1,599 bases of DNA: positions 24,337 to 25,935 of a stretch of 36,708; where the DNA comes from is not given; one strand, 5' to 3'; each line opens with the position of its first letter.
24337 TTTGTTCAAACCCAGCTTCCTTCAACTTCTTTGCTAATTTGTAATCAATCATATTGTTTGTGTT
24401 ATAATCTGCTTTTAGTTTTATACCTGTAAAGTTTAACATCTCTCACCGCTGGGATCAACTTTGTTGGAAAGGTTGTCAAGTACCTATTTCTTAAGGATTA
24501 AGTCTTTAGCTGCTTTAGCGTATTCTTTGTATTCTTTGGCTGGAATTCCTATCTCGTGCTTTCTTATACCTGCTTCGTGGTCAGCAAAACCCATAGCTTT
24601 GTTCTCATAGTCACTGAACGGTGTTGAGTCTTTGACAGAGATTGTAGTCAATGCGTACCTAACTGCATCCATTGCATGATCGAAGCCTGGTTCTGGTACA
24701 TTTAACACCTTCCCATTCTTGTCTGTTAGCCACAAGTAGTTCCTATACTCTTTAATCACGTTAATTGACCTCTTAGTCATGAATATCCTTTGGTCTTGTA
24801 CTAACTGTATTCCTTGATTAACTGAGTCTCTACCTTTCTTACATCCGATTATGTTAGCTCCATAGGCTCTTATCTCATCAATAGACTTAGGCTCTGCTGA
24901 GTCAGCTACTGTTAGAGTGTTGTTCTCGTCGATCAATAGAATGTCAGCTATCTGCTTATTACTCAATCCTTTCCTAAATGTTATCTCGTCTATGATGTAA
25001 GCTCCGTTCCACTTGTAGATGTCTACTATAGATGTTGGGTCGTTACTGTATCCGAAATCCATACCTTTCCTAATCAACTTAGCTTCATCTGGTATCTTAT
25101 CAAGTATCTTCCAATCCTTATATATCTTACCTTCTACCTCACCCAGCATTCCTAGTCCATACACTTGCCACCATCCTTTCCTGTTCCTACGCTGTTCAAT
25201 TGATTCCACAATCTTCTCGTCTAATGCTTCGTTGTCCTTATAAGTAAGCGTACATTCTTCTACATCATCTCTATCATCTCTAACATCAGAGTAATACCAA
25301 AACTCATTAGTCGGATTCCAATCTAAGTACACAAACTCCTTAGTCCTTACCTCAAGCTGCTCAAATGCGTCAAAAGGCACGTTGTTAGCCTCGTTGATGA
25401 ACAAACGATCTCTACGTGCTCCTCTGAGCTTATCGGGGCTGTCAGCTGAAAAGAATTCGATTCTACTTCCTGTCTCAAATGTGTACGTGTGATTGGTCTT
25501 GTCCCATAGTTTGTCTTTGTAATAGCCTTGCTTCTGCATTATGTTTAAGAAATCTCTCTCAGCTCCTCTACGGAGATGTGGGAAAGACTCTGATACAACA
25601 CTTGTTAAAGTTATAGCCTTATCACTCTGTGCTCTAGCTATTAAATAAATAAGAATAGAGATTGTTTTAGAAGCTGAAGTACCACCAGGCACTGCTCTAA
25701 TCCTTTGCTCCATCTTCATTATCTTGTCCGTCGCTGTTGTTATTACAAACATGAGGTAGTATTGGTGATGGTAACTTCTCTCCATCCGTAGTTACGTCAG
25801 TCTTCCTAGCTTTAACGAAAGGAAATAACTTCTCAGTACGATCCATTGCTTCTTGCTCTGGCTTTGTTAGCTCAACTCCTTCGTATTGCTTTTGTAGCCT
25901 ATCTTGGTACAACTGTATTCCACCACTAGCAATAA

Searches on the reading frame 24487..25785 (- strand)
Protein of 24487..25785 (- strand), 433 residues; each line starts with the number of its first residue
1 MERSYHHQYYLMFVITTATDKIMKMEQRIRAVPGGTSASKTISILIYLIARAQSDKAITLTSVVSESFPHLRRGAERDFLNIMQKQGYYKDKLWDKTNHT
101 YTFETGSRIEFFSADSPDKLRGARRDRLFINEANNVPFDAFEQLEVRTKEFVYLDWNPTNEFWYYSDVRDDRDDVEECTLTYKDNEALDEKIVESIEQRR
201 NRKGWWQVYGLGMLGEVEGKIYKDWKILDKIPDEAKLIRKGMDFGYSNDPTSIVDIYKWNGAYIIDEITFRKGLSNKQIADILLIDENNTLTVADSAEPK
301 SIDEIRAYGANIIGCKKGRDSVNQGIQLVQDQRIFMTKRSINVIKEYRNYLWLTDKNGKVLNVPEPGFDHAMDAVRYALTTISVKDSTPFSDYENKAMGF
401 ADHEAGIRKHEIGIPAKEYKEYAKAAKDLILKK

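Call 16: search_protein_families(library=pfam, proteins=[window:24487-25785:-], max_evalue=0.01)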
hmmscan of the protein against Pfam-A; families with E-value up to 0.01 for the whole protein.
window:24487-25785:- (433 aa): 4 families
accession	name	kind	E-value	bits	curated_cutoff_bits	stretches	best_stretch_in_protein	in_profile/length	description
PF17288.8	Terminase_3C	-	2.7e-12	47.7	26.7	1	243-380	1-154/155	Terminase RNAseH like domain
PF04466.19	Terminase_3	-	1.9e-08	34.5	23.2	1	27-202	2-191/201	Phage terminase large subunit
PF03237.21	Terminase_6N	-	0.0008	19.6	22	1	75-223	46-209/215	Terminase large subunit, T4likevirus-type, N-terminal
PF05127.21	NAT10_TcmA_helicase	-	0.0055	17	22.7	0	39-151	11-116/176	RNA cytidine acetyltransferase NAT10/TcmA, helicase domain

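Call 59: search_dna_similar(query=window:24487-25785:-, collection=phages, mode=protein, max_evalue=0.00001, max_rows=25)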
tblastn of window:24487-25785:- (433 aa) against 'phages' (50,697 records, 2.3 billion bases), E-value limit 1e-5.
Records with a match: 1072; places in all: 1078; records where one place covers at least 80% of the query: 342.
Best place of each record, by identity: <60% 1072.
By first word of the organism name: Staphylococcus 149; Streptococcus 143; Bacteroides 97; Enterococcus 88; Flavobacterium 75; Clostridium 59; Acinetobacter 43; Bacillus 39; Pseudomonas 29; Vibrio 26; and 60 more.
By host as written in the record: - 90; Staphylococcus aureus 39; Clostridium sporogenes ATCC-15579 30; Flavobacterium sp. LMO9 27; Enterococcus faecalis 27; Acinetobacter baumannii 20; Flavobacterium sp. LMO6 19; Pseudomonas aeruginosa 16; and 424 more.
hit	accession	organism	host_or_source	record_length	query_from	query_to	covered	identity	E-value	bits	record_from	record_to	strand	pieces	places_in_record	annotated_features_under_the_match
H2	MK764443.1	Flavobacterium phage FPSV-S2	Flavobacterium psychrophilum F482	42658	13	387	87%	45.7%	4e-94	315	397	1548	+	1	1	terminase large subunit protein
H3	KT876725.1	Flavobacterium phage FpV9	Flavobacterium psychrophilum 950106-1/1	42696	13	387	87%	45.7%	4e-94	315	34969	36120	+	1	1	terminase large subunit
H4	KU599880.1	Flavobacterium phage Fpv5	Flavobacterium psychrophilum 950106-1/1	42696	13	387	87%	45.7%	4e-94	315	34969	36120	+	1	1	terminase large subunit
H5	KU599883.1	Flavobacterium phage Fpv8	Flavobacterium psychrophilum 950106-1/1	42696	13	387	87%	45.7%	4e-94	315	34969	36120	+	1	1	terminase large subunit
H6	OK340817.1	Flavobacterium phage FpV9-1.2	Flavobacterium psychrophilum 020612-2/1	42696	13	387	87%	45.7%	4e-94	315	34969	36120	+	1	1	record has no annotation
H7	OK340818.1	Flavobacterium phage FpV9-1.3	Flavobacterium psychrophilum 020612-2/1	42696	13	387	87%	45.7%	4e-94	315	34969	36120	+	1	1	record has no annotation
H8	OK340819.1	Flavobacterium phage FpV9-2.1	Flavobacterium psychrophilum 020612-2/1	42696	13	387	87%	45.7%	4e-94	315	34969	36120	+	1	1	record has no annotation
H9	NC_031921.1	Flavobacterium phage Fpv5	Flavobacterium psychrophilum 950106-1/1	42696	13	387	87%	45.7%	4e-94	315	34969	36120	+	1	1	terminase large subunit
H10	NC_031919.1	Flavobacterium phage Fpv8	Flavobacterium psychrophilum 950106-1/1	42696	13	387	87%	45.7%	4e-94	315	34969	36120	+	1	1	terminase large subunit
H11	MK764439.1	Flavobacterium phage FPSV-D22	Flavobacterium psychrophilum FPS-D5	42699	13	387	87%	45.7%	4e-94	315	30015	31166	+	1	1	terminase large subunit protein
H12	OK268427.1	Flavobacterium phage FPSV-S20A3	Flavobacterium psychrophilum FPS-F15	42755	13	387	87%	45.7%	4e-94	315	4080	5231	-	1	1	record has no annotation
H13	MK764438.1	Flavobacterium phage FPSV-D19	Flavobacterium psychrophilum FPS-D10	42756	13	387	87%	45.7%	4e-94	315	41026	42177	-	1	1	terminase large subunit protein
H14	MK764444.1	Flavobacterium phage FPSV-S3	Flavobacterium psychrophilum 305-4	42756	13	387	87%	45.7%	4e-94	315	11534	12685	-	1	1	terminase large subunit protein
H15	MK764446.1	Flavobacterium phage FPSV-S18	Flavobacterium psychrophilum FPS-S7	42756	13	387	87%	45.7%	4e-94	315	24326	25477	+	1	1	terminase large subunit protein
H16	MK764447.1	Flavobacterium phage FPSV-S20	Flavobacterium psychrophilum FPS-S30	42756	13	387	87%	45.7%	4e-94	315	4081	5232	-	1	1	terminase large subunit protein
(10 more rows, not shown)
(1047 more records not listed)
